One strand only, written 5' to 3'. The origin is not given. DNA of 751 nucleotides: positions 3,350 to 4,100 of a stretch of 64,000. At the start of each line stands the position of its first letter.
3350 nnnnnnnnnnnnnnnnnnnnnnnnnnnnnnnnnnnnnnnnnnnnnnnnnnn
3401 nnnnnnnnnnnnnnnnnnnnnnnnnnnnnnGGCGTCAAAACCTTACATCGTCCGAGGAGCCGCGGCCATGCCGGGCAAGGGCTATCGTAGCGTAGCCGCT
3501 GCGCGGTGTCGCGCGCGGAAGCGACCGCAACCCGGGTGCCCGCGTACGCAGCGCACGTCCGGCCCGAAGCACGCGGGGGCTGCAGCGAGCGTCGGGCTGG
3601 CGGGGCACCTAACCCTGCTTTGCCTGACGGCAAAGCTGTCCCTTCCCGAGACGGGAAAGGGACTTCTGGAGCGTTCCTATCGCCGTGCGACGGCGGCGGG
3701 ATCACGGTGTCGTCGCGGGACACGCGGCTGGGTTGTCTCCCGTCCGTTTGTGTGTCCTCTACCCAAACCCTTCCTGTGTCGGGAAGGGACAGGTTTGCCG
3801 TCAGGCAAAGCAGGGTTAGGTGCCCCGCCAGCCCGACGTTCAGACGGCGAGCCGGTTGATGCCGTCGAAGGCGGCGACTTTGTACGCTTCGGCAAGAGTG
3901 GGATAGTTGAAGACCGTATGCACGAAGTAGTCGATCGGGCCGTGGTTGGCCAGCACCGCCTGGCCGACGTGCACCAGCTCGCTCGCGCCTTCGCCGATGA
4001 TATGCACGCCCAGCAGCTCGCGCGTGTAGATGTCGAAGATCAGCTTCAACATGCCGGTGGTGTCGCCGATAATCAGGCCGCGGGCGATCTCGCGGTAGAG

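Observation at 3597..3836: Family-1 MITE-like element (TIR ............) present in two or more copies in the window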

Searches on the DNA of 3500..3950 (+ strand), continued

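Call 92: search_with_rna_model(model_id=R1, sources=[L023, L024, L025, L026, L027, L028, L029, L030, L031, L032, L033, L034, L035, L036, L037, L038, L039, L040, L041, L042, L043, L044, L045, L046, L047, L048, L049, L050, L051, L052, L053, L054, L055, L056, L057, L058, L059, L060, L061, L062, L063, L064, L065, L066, L067, L068, L069, L070, L071, L072, L073, L074, L075, L076, L077, L078, L079, L080, L081, L082, L083, L084, L085, L086, L087, L088, L089, L090, L091, L092, L093, L094, L095, L096, L097, L098, L099, L100, L101, L102, L103, L104, L105, L106, L107, L108, L109, L110, L111, L112, L113], max_evalue=0.001)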
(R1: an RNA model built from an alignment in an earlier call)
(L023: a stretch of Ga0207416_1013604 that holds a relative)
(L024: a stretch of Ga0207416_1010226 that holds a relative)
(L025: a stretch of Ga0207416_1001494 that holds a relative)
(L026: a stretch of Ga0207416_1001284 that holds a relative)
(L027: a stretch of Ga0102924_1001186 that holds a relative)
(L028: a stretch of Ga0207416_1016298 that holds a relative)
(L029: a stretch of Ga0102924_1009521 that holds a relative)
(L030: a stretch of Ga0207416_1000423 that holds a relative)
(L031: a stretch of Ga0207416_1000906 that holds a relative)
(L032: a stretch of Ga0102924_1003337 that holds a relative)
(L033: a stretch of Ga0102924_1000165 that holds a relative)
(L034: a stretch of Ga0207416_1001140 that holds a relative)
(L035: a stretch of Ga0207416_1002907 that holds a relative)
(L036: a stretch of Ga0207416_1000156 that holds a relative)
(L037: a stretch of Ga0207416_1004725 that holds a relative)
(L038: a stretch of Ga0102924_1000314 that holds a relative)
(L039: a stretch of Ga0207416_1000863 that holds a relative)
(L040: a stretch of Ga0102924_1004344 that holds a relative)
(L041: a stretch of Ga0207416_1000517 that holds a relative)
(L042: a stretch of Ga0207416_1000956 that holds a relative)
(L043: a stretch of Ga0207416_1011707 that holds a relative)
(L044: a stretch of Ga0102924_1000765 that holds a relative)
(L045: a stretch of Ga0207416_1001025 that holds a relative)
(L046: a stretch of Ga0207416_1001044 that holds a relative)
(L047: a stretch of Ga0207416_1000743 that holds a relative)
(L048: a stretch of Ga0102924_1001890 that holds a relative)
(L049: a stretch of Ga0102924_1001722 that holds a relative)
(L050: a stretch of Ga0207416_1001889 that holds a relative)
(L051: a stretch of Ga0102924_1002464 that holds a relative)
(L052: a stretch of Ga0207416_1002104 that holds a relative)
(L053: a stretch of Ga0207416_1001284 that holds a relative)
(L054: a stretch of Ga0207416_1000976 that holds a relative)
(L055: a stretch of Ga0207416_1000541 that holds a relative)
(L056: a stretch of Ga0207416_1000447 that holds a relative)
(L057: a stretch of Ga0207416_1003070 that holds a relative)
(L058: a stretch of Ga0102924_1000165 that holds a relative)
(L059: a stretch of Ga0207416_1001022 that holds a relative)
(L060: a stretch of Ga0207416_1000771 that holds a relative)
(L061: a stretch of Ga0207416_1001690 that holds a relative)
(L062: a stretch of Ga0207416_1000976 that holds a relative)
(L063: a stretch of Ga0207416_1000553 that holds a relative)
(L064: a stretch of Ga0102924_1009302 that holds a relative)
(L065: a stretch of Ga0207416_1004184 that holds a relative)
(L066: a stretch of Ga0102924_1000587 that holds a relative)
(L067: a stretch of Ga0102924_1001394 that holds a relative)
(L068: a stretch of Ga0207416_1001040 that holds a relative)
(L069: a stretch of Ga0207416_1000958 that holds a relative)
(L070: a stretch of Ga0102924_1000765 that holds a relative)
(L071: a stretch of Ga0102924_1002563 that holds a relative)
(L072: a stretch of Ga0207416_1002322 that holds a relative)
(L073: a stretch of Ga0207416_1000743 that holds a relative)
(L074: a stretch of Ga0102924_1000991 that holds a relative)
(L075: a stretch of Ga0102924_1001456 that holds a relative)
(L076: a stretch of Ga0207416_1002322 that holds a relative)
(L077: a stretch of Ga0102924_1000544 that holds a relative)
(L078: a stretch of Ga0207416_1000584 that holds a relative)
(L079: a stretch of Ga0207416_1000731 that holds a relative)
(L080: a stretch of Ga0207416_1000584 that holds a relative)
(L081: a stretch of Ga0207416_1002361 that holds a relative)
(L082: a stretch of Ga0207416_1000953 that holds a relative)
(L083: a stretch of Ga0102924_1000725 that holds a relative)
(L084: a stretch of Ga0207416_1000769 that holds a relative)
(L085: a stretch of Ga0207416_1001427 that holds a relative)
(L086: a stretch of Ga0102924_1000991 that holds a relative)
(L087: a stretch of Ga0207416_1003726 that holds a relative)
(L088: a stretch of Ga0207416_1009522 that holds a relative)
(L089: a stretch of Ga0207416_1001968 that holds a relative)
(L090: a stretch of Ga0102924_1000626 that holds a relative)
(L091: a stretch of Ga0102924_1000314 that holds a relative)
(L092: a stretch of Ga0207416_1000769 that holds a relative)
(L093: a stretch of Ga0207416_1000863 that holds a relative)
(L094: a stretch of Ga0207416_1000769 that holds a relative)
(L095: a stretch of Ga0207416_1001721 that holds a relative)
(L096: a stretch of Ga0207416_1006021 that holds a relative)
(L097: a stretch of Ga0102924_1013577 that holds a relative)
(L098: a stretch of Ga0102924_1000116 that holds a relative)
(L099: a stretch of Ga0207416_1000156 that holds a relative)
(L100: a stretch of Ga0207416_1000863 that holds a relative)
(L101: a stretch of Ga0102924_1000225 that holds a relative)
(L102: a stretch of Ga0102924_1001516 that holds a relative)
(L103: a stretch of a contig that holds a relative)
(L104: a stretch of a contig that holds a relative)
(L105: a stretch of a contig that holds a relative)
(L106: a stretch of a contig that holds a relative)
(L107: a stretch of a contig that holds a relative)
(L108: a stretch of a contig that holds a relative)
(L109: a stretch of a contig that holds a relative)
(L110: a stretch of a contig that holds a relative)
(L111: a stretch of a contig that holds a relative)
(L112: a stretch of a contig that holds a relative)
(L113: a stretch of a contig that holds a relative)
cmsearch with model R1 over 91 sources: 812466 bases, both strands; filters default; matches with E-value up to 0.001: 264.
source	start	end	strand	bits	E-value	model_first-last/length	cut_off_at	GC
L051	2772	2835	-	91.1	3.5e-23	1-64/64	no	0.56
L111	10604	10667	-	91.1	3.5e-23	1-64/64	no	0.56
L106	4830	4893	+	90.1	7e-23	1-64/64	no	0.62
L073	2117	2180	-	89.8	8.4e-23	1-64/64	no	0.66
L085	581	644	-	89.7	8.7e-23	1-64/64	no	0.62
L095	1017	1080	-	89.4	1.1e-22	1-64/64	no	0.64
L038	7763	7826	+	89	1.4e-22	1-64/64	no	0.64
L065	420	483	+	89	1.5e-22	1-64/64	no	0.62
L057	2962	3025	-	88.9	1.5e-22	1-64/64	no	0.64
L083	10077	10140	-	88.9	1.5e-22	1-64/64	no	0.62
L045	10097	10160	+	88.5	2e-22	1-64/64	no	0.61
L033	8156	8219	+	88.3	2.2e-22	1-64/64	no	0.59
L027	14189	14252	-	87.9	2.8e-22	1-64/64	no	0.66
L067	4190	4253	+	87.9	3e-22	1-64/64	no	0.64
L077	171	234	-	87.9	3e-22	1-64/64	no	0.64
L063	3207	3270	-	87.7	3.3e-22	1-64/64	no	0.61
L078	3228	3291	-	87.7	3.4e-22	1-64/64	no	0.61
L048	300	363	+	87.6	3.5e-22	1-64/64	no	0.59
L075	7570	7633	-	87.2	4.7e-22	1-64/64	no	0.61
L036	11866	11929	+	87.1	5e-22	1-64/64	no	0.64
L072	750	813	-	87.1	5e-22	1-64/64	no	0.64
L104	2388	2451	+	87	5.3e-22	1-64/64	no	0.64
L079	357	420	+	86.6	6.7e-22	1-64/64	no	0.62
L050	2573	2636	-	86.5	7.3e-22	1-64/64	no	0.59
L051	3029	3092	+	86.5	7.5e-22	1-64/64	no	0.56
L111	10861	10924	+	86.5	7.5e-22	1-64/64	no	0.56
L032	551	614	-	86.4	8e-22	1-64/64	no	0.59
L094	639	702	-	86.2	9.1e-22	1-64/64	no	0.61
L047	10810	10873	+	86.2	9.2e-22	1-64/64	no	0.66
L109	9630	9693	+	86.2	9.2e-22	1-64/64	no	0.66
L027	341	404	+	86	9.9e-22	1-64/64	no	0.59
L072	6915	6978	+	86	1.1e-21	1-64/64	no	0.61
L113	1731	1794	+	85.9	1.1e-21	1-64/64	no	0.55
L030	248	311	+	85.6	1.3e-21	1-64/64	no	0.62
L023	4446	4509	-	85.5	1.4e-21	1-64/64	no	0.61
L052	2484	2547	-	85.5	1.5e-21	1-64/64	no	0.64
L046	5854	5917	+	85.4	1.5e-21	1-64/64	no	0.62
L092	10693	10756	+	85.2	1.8e-21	1-64/64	no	0.58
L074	7602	7665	+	85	2e-21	1-64/64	no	0.64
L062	3379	3442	-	84.9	2.1e-21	1-64/64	no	0.64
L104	2227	2290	-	84.8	2.2e-21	1-64/64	no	0.58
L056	511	574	+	84.8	2.3e-21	1-64/64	no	0.66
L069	2114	2177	-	84.6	2.6e-21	1-64/64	no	0.55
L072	6584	6647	-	84.5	2.7e-21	1-64/64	no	0.67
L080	6797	6860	+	84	3.7e-21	1-64/64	no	0.66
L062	3540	3603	+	83.9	4.1e-21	1-64/64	no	0.62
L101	5582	5645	-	83.9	4.1e-21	1-64/64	no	0.62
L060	563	626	-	83.8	4.3e-21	1-64/64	no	0.62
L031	1227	1290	+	83.8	4.4e-21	1-64/64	no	0.62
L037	1609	1672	+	83.8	4.4e-21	1-64/64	no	0.59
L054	204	267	-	83.5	5.2e-21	1-64/64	no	0.66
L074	2140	2203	-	83.5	5.4e-21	1-64/64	no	0.64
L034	2853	2916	+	83.5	5.4e-21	1-64/64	no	0.62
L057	3122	3185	+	83.4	5.4e-21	1-64/64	no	0.62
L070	8329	8392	+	83.4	5.6e-21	1-64/64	no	0.62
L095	1178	1241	+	83.3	6e-21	1-64/64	no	0.62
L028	1122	1185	+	83.3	6e-21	1-64/64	no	0.62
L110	6691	6754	+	83.3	6e-21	1-64/64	no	0.62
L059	258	321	-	83.2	6.2e-21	1-64/64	no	0.61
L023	4608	4671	+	83.2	6.3e-21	1-64/64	no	0.67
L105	2526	2589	-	83.1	6.7e-21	1-64/64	no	0.66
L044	5671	5732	+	83.1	6.9e-21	1-64/64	no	0.6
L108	8303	8364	+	83.1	6.9e-21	1-64/64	no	0.6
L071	11669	11732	+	83.1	6.9e-21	1-64/64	no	0.66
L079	72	135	-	83.1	7e-21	1-64/64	no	0.66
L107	2123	2186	+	83.1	7.1e-21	1-64/64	no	0.64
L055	1948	2011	-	83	7.3e-21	1-64/64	no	0.59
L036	1937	1998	+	82.9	7.7e-21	1-64/64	no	0.63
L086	5844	5907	+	82.9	7.8e-21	1-64/64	no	0.64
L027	14350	14413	+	82.8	8.4e-21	1-64/64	no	0.62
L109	9469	9532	-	82.5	1e-20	1-64/64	no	0.66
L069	2277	2340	+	82.4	1.1e-20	1-64/64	no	0.61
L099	6996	7059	-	82.4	1.1e-20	1-64/64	no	0.62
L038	6007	6070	+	82.4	1.1e-20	1-64/64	no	0.64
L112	1650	1713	+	82.3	1.2e-20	1-64/64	no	0.64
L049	1887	1950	+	82.3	1.2e-20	1-64/64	no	0.62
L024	3169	3232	+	82.2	1.3e-20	1-64/64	no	0.59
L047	10649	10712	-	82.2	1.3e-20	1-64/64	no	0.58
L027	11335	11396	-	82.1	1.4e-20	1-64/64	no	0.63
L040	2240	2301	-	82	1.4e-20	1-64/64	no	0.65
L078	3390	3453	+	81.9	1.5e-20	1-64/64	no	0.59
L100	5347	5410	+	81.8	1.6e-20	1-64/64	no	0.64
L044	5514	5577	-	81.8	1.6e-20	1-64/64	no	0.62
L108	8146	8209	-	81.8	1.6e-20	1-64/64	no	0.62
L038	7603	7666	-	81.8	1.7e-20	1-64/64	no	0.62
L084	290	353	+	81.5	1.9e-20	1-64/64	no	0.64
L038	2141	2202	+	81.4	2.1e-20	1-64/64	no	0.58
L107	1962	2025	-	81.4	2.1e-20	1-64/64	no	0.62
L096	3008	3071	-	81.4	2.1e-20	1-64/64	no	0.64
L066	1456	1519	+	81.2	2.3e-20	1-64/64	no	0.62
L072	912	975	+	81.2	2.4e-20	1-64/64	no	0.64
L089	5958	6021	-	81.1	2.5e-20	1-64/64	no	0.64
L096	3168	3231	+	81.1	2.5e-20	1-64/64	no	0.64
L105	2688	2751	+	81.1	2.5e-20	1-64/64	no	0.64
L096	408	471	-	81.1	2.6e-20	1-64/64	no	0.64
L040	8115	8178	+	80.9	3e-20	1-64/64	no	0.61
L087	6611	6674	+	80.8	3.1e-20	1-64/64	no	0.66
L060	725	788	+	80.7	3.3e-20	1-64/64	no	0.64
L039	3463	3526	+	80.7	3.3e-20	1-64/64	no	0.64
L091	3103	3166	+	80.7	3.3e-20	1-64/64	no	0.64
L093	914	977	-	80.7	3.3e-20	1-64/64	no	0.64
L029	2569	2632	-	80.7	3.3e-20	1-64/64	no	0.64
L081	3846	3909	-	80.6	3.6e-20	1-64/64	no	0.62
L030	88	149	-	80.4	3.9e-20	1-64/64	no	0.6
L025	12137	12200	-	80.3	4.2e-20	1-64/64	no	0.64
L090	13223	13286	-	80.3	4.2e-20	1-64/64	no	0.64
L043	3192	3256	-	80.3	4.3e-20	1-64/64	no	0.66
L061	2263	2326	-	80.2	4.5e-20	1-64/64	no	0.69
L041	4830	4893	-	80.2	4.7e-20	1-64/64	no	0.7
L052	7675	7736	-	79.9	5.5e-20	1-64/64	no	0.6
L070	8168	8231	-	79.9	5.6e-20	1-64/64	no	0.61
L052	7830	7893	+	79.7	6.4e-20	1-64/64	no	0.61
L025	12299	12360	+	79.6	6.6e-20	1-64/64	no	0.61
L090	13385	13446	+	79.6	6.6e-20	1-64/64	no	0.61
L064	2884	2947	-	79.6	6.7e-20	1-64/64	no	0.66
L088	3261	3324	+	79.6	7e-20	1-64/64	no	0.67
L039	3300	3363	-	79.6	7e-20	1-64/64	no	0.67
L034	2689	2752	-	79.6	7e-20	1-64/64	no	0.66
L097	5047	5110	-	79.5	7.1e-20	1-64/64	no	0.64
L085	742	805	+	79.4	7.8e-20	1-64/64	no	0.64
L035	4362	4425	-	79.4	8e-20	1-64/64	no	0.59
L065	8502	8565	+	79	1e-19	1-64/64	no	0.64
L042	4497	4560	-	79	1e-19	1-64/64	no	0.59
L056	349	412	-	78.9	1.1e-19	1-64/64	no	0.64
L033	5933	5994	+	78.8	1.1e-19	1-64/64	no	0.66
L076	3749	3812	-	78.8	1.2e-19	1-64/64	no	0.64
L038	5844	5907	-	78.7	1.2e-19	1-64/64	no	0.62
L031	1066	1127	-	78.6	1.4e-19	1-64/64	no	0.66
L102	4712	4775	-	78.2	1.8e-19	1-64/64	no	0.66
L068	5931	5992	+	78.1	1.9e-19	1-64/64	no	0.68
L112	1491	1552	-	77.7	2.3e-19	1-64/64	no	0.69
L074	7441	7504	-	77.6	2.5e-19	1-64/64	no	0.66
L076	3910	3971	+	77.6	2.5e-19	1-64/64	no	0.68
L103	556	619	+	77.5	2.6e-19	1-64/64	no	0.62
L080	6636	6697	-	77.4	2.9e-19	1-64/64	no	0.65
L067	3916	3977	-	77.4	2.9e-19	1-64/64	no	0.66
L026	3530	3593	-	77.1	3.6e-19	1-64/64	no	0.62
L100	5184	5247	-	76.9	4e-19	1-64/64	no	0.66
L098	4875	4938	+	76.6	4.9e-19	1-64/64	no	0.58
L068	5769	5832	-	76.4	5.5e-19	1-64/64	no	0.59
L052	2644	2705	+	76.4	5.7e-19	1-64/64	no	0.68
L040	2396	2458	+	76.3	5.9e-19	1-64/64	no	0.6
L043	3355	3418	+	75.9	7.7e-19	1-64/64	no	0.62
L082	2111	2174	+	75.7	8.7e-19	1-64/64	no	0.64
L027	180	241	-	75.6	9.3e-19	1-64/64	no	0.66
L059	417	480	+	75.4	1.1e-18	1-64/64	no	0.67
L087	2412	2476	-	75.1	1.3e-18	1-64/64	no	0.58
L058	6974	7037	-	74.5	1.9e-18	1-64/64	no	0.59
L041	4993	5054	+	74.3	2.2e-18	1-64/64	no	0.63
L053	9474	9537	+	74.1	2.5e-18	1-64/64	no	0.59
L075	7732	7793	+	73.9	2.9e-18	1-64/64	no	0.6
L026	3693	3754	+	73.7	3.2e-18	1-64/64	no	0.68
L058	7135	7198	+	73.6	3.6e-18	1-64/64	no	0.64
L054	366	429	+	73.4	4e-18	1-64/64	no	0.64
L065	8341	8402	-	73.1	4.7e-18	1-64/64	no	0.65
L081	4007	4069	+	73.1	4.8e-18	1-64/64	no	0.7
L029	2735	2798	+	72.9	5.6e-18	1-64/64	no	0.61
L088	3099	3160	-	72.7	6.1e-18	1-64/64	no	0.6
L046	5692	5755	-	72.6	6.9e-18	1-64/64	no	0.59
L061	2421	2483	+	71.9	1.1e-17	1-64/64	no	0.59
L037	1453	1514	-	71.1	1.8e-17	1-64/64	no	0.69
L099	7158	7219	+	70.8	2.3e-17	1-64/64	no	0.65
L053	9313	9376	-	70.7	2.4e-17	1-64/64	no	0.61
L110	6533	6594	-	70.6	2.5e-17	1-64/64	no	0.63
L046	7267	7328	-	70.3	3e-17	1-64/64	no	0.69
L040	7952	8015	-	70.3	3.1e-17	1-64/64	no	0.62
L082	1951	2012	-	70.2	3.2e-17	1-64/64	no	0.61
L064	3047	3108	+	70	3.7e-17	1-64/64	no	0.63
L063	3367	3428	+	69.5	5.1e-17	1-64/64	no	0.63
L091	7740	7798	+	68.6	9.6e-17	1-64/64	no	0.64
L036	1759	1817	-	68.4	1.1e-16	1-64/64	no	0.64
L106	4546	4605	-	68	1.4e-16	1-64/64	no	0.65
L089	6120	6179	+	68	1.4e-16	1-64/64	no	0.63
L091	2941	3000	-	67.8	1.6e-16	1-64/64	no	0.65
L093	1080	1139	+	67.8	1.6e-16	1-64/64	no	0.65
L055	2110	2174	+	67.4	2.1e-16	1-64/64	no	0.63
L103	394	455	-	66.5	3.7e-16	1-64/64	no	0.66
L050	2792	2855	+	66.1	4.9e-16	1-64/64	no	0.59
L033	5777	5838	-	64.8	1.1e-15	1-64/64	no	0.69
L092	10535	10594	-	64.7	1.2e-15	1-64/64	no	0.65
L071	11508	11569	-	63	3.6e-15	1-64/64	no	0.61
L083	10238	10299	+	62.9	3.9e-15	1-64/64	no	0.66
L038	1983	2041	-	62.8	4.2e-15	1-64/64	no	0.69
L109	7963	8026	+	62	7e-15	1-64/64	no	0.62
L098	4712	4771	-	60.3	2.2e-14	1-64/64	no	0.7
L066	1301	1360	-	59.7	3.3e-14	1-64/64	no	0.67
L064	8554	8601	-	58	1e-13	17-64/64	5'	0.6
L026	1819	1879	+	56.6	2.5e-13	1-64/64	no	0.66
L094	802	863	+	56.5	2.6e-13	1-64/64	no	0.71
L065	264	321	-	56.5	2.6e-13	1-64/64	no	0.66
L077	12695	12756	+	56.4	2.9e-13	1-64/64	no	0.71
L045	9938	9999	-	55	6.9e-13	1-64/64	no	0.65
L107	4281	4342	+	55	7.1e-13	1-64/64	no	0.71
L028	868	930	-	54.8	8.1e-13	1-64/64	no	0.6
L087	6455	6515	-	54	1.3e-12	1-64/64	no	0.72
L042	4660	4722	+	53.7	1.7e-12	1-64/64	no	0.68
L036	11705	11766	-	53.4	2e-12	1-64/64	no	0.69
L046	7355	7416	+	51.9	5.3e-12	1-64/64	no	0.69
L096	569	629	+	50.5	1.4e-11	1-64/64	no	0.64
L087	2543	2617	+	50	1.8e-11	1-64/64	no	0.64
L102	10386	10447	-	50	1.9e-11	1-64/64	no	0.58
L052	1307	1368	-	50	1.9e-11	1-64/64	no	0.69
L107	4193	4254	-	49.7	2.3e-11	1-64/64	no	0.69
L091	7550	7607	-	49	3.7e-11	1-64/64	no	0.57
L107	7619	7682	-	48.6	4.8e-11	1-64/64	no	0.67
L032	748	805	+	47.1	1.2e-10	1-64/64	no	0.62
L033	7935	7990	-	44.3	7.9e-10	1-64/64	no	0.59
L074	2338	2393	+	43.2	1.6e-09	1-64/64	no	0.62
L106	4638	4695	-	42.7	2.3e-09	1-64/64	no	0.62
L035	4561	4616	+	42.6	2.5e-09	1-64/64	no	0.64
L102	4909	4966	+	42.2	3.1e-09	1-64/64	no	0.62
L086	5645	5702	-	40.6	9.2e-09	1-64/64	no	0.57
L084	99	156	-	39.5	1.9e-08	1-64/64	no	0.62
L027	11535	11587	+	39.4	1.9e-08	1-64/64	no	0.57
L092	3194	3244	-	37.9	5.4e-08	1-64/64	no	0.67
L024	2976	3028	-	36.9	1e-07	1-64/64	no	0.58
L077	432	489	+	36.6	1.2e-07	1-64/64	no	0.67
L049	1695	1752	-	36.3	1.5e-07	1-64/64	no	0.6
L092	3195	3245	+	35.6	2.4e-07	1-64/64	no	0.67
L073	2316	2373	+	32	2.6e-06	1-64/64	no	0.62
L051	3015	3055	-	30.8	5.5e-06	3-47/64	no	0.63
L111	10847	10887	-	30.8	5.5e-06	3-47/64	no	0.63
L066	1332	1391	+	27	6.7e-05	1-64/64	no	0.6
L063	3242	3311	+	26.9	7.4e-05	1-64/64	no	0.7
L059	419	443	-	26.8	7.9e-05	3-27/64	no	0.72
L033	8142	8182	-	26.4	0.0001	3-47/64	no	0.68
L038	7749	7789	-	26.4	0.0001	3-47/64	no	0.68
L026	1700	1847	-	25.9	0.00014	1-64/64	no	0.65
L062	3414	3490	+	25.7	0.00016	1-64/64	no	0.73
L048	253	328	-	25.7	0.00016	1-64/64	no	0.66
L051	2807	2884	+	25.4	0.00019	1-64/64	no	0.73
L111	10639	10716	+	25.4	0.00019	1-64/64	no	0.73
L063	3337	3395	-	24.6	0.00033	1-64/64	no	0.66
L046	5727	5787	+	24.5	0.00035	1-64/64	no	0.66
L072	890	940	-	24.5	0.00036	1-64/64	no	0.63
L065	371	448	-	24.5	0.00036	1-64/64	no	0.72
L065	6091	6155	-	24.5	0.00036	1-64/64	no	0.72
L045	10048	10125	-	24.3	0.0004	1-64/64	no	0.69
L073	2152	2207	+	24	0.0005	1-64/64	no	0.66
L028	1100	1150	-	24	0.0005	1-64/64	no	0.69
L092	10662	10721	-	23.8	0.00054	1-64/64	no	0.6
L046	5813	5882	-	23.8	0.00057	1-64/64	no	0.7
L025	12174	12198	+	23.8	0.00058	3-27/64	no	0.72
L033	5935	5959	-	23.8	0.00058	3-27/64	no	0.72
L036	1939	1963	-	23.8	0.00058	3-27/64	no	0.72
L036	11868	11892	-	23.8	0.00058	3-27/64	no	0.72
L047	10812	10836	-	23.8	0.00058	3-27/64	no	0.72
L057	2999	3023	+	23.8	0.00058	3-27/64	no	0.72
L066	1458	1482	-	23.8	0.00058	3-27/64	no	0.72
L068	5933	5957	-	23.8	0.00058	3-27/64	no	0.72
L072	787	811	+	23.8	0.00058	3-27/64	no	0.72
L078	3265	3289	+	23.8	0.00058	3-27/64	no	0.72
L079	109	133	+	23.8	0.00058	3-27/64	no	0.72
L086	5846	5870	-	23.8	0.00058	3-27/64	no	0.72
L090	13260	13284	+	23.8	0.00058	3-27/64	no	0.72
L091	7742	7766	-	23.8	0.00058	3-27/64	no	0.72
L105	2563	2587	+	23.8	0.00058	3-27/64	no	0.72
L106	4832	4856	-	23.8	0.00058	3-27/64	no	0.72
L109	9632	9656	-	23.8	0.00058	3-27/64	no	0.72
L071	11543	11567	+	23.7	0.00061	3-27/64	no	0.56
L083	10114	10138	+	23.6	0.00062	3-27/64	no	0.68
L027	14226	14250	+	23.6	0.00065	3-27/64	no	0.64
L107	2103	2151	-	23.3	0.00079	1-64/64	no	0.73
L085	616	667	+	23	0.00095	1-64/64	no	0.65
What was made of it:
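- About 215 end modules score at least 35 bits in 812 kb (call 92).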
